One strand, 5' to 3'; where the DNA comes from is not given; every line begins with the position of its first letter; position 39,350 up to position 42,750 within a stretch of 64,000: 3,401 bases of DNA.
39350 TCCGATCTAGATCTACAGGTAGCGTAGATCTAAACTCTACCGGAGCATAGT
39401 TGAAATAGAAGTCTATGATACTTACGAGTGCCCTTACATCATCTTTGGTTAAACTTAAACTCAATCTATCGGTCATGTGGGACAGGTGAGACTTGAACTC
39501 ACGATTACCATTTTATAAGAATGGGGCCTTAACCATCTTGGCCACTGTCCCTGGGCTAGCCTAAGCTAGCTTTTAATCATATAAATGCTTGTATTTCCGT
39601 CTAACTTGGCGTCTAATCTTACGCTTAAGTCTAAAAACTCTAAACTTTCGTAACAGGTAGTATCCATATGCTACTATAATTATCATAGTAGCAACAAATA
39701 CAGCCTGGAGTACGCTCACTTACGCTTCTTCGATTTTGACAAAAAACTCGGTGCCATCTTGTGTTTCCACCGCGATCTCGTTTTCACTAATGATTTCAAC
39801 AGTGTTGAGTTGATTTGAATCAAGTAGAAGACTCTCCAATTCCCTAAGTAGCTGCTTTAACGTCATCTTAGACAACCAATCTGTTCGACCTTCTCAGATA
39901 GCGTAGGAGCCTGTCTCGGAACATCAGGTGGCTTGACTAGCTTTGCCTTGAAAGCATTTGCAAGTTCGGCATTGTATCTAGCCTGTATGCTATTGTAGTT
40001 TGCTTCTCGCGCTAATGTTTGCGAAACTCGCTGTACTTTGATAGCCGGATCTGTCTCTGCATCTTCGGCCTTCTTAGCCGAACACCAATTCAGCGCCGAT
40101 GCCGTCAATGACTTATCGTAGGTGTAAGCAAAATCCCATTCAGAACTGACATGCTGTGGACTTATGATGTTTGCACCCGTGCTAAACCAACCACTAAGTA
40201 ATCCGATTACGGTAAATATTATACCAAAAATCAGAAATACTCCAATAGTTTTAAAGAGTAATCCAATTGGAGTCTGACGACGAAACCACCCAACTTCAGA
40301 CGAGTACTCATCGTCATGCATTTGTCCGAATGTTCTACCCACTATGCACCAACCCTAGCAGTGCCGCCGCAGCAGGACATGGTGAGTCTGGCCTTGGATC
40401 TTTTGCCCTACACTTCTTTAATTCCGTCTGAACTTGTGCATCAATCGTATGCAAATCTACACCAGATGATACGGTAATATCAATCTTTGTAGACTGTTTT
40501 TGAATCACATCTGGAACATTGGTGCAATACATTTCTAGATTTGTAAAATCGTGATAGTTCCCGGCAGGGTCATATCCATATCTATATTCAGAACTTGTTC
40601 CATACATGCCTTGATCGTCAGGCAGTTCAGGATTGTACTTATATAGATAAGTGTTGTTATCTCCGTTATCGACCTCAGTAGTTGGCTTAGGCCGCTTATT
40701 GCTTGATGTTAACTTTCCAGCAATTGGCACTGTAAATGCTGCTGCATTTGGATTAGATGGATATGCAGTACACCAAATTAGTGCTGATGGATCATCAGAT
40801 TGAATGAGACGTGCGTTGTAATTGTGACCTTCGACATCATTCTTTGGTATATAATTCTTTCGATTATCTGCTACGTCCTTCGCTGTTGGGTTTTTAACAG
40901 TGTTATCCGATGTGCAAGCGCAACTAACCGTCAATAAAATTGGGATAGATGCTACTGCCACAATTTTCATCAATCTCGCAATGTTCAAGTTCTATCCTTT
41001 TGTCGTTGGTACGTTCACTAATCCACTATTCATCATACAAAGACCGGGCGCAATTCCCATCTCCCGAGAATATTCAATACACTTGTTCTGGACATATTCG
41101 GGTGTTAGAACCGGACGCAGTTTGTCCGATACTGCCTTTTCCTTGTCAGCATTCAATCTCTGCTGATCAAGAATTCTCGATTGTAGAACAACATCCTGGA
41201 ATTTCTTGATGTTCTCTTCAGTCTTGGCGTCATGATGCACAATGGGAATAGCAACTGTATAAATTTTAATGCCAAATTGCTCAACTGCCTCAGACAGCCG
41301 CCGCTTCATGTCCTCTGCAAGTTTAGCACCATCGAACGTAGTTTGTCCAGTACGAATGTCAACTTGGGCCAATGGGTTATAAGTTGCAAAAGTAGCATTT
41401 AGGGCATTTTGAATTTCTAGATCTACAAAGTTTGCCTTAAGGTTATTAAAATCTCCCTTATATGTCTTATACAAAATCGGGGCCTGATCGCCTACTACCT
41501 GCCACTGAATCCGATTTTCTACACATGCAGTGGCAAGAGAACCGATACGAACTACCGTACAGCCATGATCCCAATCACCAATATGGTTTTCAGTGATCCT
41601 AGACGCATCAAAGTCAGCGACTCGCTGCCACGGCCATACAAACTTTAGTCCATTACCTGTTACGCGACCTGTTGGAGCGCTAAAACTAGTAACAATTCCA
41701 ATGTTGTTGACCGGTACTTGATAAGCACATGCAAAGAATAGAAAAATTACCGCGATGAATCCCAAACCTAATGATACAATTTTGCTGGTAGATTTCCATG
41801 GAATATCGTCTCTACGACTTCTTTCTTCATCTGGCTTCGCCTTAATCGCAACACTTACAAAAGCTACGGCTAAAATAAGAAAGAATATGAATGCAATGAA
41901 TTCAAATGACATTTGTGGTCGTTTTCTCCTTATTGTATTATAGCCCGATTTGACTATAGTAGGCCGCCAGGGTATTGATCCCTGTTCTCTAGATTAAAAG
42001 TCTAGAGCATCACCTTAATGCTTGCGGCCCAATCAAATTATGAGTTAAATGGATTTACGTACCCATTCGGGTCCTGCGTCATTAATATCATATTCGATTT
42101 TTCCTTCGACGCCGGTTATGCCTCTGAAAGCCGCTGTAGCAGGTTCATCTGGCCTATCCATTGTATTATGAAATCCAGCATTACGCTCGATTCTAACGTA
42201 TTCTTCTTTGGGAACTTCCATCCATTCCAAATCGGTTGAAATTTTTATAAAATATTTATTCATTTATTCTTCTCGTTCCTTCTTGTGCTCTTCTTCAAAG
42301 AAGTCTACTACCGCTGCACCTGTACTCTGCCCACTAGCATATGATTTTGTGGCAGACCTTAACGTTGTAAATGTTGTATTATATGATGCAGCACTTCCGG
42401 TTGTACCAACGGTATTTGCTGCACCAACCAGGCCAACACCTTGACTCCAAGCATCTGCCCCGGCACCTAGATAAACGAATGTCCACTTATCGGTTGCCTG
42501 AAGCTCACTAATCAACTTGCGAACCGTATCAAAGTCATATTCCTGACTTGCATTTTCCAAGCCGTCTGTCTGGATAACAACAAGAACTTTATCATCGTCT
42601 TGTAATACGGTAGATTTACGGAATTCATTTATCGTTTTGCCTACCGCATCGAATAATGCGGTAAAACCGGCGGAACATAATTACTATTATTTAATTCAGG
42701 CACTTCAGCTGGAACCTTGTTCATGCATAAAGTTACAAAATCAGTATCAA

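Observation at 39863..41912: Membrane cluster: SPFH/band-7 protein, lipoprotein and TM protein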

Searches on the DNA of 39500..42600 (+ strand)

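Call 5: search_dna_similar(query=window:39500-42600:+, collection=phages, mode=near, max_rows=20)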
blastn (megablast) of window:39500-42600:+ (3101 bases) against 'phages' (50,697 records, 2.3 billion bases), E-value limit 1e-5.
No match.

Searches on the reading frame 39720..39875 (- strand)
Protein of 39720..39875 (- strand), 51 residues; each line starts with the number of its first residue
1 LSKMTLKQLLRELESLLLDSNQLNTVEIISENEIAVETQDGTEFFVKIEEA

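Call 3: search_protein_families(library=pfam, proteins=[window:39720-39875:-], max_evalue=1)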
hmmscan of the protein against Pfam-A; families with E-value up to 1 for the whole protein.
window:39720-39875:- (51 aa): 0 families

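Call 4: search_protein_families(library=phrogs, proteins=[window:39720-39875:-], max_evalue=0.1)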
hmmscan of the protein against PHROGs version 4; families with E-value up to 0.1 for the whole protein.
window:39720-39875:- (51 aa): 2 families
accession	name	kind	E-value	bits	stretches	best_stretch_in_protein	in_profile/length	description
phrog_36062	-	unknown function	0.028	15.6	1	19-47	90-118/119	-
phrog_28495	-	unknown function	0.04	15.3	1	3-48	40-83/100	-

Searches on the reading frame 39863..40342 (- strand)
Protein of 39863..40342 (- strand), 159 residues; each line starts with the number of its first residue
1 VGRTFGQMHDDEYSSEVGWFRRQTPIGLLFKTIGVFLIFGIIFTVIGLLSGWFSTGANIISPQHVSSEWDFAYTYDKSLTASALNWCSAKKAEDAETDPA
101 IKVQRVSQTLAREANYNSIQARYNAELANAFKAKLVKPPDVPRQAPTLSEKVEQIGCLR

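Call 3: search_protein_families(library=pfam, proteins=[window:39863-40342:-], max_evalue=1)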
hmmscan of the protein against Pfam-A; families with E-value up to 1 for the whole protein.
window:39863-40342:- (159 aa): 3 families
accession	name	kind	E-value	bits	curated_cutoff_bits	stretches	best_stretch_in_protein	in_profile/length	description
PF04224.18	DUF417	-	0.095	12.7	27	1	22-110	9-90/175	Protein of unknown function, DUF417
PF00274.25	Glycolytic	-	0.1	11.8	22.2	1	56-122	269-335/349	Fructose-bisphosphate aldolase class-I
PF15746.10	TMEM215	-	0.56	10.1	27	1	27-48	11-32/225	TMEM215 family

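Call 4: search_protein_families(library=phrogs, proteins=[window:39863-40342:-], max_evalue=0.1)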
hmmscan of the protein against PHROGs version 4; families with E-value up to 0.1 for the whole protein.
window:39863-40342:- (159 aa): 0 families

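Call 28: find_homologous_proteins(query=window:39863-40321:-)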
Query window:39863-40321:- (152 aa): 6 proteins with E <= 0.001 among 25 candidates.
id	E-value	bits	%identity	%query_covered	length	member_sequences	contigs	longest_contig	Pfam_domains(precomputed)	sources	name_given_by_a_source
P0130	2.2e-96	338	100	100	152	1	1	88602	-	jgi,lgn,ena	-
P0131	2.3e-43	166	48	95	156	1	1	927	-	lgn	-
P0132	9.6e-41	157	51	95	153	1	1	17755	-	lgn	-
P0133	3.4e-39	152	55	87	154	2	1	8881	-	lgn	-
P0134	2.0e-36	143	45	99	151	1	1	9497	-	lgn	-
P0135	2.9e-36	143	49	98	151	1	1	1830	-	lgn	-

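Call 30: find_encoding_contigs(protein=P0134, flank=6000, max_places=2)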
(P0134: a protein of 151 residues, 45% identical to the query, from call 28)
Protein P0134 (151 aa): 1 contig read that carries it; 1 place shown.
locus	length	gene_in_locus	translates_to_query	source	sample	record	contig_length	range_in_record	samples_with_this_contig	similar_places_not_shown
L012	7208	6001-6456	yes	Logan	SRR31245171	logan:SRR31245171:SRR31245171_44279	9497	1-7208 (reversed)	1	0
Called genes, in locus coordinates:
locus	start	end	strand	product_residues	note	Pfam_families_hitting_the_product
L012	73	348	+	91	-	-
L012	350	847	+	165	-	-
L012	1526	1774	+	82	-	-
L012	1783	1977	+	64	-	-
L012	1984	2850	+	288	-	-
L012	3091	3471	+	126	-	-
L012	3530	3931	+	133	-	-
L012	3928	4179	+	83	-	PF16697:Yop-YscD_cpl (weak), PF00498:FHA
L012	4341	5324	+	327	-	PF01145:Band_7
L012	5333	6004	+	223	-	-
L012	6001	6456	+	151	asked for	-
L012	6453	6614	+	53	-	-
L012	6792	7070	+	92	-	-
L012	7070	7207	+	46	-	?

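Call 35: search_solved_structures(query=A2, max_evalue=1)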
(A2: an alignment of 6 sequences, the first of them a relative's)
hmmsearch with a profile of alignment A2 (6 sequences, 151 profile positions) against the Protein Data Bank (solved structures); distinct sequences matched with E-value up to 1: 1.
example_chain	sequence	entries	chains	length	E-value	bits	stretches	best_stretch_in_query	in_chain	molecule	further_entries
2p8e_A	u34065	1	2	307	0.9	12.4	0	48-98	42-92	PPM1B beta isoform variant 6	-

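Call 38: search_protein_families(library=padloc, proteins=[window:39863-40321:-], max_evalue=0.1)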
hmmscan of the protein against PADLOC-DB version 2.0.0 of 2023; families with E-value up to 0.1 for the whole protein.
window:39863-40321:- (152 aa): 0 families

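Call 39: search_protein_families(library=ncbifam, proteins=[window:39863-40321:-], max_evalue=0.1)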
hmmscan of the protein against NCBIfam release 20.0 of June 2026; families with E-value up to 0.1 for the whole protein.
window:39863-40321:- (152 aa): 0 families

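Call 51: predict_structure(alignment_id=A2)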
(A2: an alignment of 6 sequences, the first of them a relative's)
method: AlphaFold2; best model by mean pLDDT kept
length: 152 residues; sequences in the alignment: 6
mean_pLDDT: 78.8   pTM: 0.57
mean pLDDT of the five models: 78.8, 78.1, 76.8, 75.8, 73.5
residues with pLDDT >= 90: 63; 70-90: 45; 50-70: 38; < 50: 6
segments of 3 or more residues with pLDDT < 50: 1-6
pLDDT, mean of each block of 10 residues (from residue 1): 46 55 72 76 59 62 88 95 93 94 95 92 82 87 91 65
secondary structure, 60 per line:
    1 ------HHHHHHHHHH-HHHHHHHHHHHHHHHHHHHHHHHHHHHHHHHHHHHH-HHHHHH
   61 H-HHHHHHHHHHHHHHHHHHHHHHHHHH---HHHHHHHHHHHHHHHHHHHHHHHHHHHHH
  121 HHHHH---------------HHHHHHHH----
elements in order: H7-16 H18-53 H55-61 H63-88 H92-125 H141-148
